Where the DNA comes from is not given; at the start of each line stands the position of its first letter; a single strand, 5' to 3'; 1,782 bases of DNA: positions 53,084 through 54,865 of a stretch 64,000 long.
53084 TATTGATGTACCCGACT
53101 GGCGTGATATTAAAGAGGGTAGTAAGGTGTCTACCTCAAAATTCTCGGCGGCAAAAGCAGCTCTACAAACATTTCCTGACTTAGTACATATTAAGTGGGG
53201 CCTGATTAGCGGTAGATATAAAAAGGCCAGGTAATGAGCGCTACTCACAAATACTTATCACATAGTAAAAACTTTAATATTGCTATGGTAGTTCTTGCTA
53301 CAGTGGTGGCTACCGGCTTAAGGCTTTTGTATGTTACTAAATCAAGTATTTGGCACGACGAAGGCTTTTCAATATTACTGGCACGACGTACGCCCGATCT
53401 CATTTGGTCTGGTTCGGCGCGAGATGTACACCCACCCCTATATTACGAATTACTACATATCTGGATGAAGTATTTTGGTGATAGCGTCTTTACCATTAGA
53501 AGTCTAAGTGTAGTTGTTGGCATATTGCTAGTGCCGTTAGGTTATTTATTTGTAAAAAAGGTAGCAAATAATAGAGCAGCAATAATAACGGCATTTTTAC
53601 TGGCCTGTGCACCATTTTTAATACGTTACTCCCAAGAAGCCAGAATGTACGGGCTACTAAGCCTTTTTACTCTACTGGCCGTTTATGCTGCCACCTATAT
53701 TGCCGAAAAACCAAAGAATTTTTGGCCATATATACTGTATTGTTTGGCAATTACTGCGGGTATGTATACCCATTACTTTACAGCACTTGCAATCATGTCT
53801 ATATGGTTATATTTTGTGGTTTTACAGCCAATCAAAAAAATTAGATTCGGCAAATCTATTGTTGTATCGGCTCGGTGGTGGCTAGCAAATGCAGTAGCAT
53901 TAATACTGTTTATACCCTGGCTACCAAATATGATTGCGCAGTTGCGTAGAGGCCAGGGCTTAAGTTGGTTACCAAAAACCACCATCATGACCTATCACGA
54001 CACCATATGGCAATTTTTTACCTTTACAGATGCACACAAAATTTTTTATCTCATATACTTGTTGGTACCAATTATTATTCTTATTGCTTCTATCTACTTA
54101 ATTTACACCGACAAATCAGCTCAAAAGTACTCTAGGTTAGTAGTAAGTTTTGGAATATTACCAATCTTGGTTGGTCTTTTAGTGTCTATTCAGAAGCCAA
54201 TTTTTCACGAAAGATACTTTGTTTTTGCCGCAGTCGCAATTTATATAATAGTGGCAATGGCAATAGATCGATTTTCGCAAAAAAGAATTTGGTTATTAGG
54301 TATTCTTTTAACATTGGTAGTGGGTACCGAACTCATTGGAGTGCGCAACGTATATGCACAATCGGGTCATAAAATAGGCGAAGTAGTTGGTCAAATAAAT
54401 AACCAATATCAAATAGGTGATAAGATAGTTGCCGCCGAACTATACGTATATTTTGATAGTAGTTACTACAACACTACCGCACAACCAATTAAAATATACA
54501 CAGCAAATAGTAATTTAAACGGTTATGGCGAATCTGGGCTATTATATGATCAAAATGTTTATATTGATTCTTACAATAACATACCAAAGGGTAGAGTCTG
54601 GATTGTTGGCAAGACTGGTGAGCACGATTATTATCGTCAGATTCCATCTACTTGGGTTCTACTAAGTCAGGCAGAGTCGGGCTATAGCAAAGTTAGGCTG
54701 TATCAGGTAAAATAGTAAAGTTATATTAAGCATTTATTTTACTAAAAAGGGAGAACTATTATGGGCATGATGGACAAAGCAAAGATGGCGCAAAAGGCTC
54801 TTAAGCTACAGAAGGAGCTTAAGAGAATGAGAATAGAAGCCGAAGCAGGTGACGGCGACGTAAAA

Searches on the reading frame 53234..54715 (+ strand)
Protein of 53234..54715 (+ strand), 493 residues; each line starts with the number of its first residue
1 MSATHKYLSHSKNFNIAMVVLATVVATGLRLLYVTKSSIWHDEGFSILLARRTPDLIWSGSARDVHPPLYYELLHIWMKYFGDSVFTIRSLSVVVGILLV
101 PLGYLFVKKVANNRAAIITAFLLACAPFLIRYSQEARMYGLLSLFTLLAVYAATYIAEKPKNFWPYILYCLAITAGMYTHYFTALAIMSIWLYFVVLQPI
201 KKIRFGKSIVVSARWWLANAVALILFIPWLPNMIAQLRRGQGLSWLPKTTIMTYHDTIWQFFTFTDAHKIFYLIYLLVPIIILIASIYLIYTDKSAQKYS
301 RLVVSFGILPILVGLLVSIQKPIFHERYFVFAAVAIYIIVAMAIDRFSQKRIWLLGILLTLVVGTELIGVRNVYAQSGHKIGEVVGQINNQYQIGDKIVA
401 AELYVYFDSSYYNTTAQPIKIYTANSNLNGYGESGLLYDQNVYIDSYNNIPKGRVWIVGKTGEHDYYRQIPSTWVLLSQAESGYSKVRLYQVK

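Call 14: find_encoding_contigs(protein=window:53234-54715:+, flank=10000, max_places=1)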
Protein window:53234-54715:+ (493 aa): 2 contigs read that carry it; 1 place shown.
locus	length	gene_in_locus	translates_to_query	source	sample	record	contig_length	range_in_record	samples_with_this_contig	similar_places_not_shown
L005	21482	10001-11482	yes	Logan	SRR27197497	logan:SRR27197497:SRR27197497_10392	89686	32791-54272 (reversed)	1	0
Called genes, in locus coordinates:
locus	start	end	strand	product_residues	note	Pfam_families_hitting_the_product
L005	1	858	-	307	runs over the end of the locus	PF00303:Thymidylat_synt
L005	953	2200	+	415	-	PF00464:SHMT, PF00155:Aminotran_1_2 (weak)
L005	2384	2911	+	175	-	PF00466:Ribosomal_L10, PF27436:RL10_C (weak)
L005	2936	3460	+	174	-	PF16320:Ribosomal_L12_N, PF00542:Ribosomal_L12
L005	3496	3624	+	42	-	-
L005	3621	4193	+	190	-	-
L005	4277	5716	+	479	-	PF05496:RuvB_N (faint), PF13177:DNA_pol3_delta2, PF00004:AAA, PF13173:AAA_14 (weak), PF13238:AAA_18 (faint), PF13401:AAA_22 (faint), PF22608:DNAX_ATPase_lid, PF12169:DNA_pol3_gamma3 (weak)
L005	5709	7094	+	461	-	PF00772:DnaB, PF13481:AAA_25, PF03796:DnaB_C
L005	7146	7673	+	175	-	PF04138:GtrA_DPMS_TM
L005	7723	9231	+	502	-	PF13231:PMT_2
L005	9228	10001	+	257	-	PF00535:Glycos_transf_2, PF10111:Glyco_tranf_2_2 (weak)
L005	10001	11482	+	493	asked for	PF13231:PMT_2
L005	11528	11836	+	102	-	PF02575:YbaB_DNA_bd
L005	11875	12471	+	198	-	PF21176:RecR_HhH, PF01751:Toprim (weak), PF13662:Toprim_4, PF21175:RecR_C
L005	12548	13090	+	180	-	PF00929:RNase_T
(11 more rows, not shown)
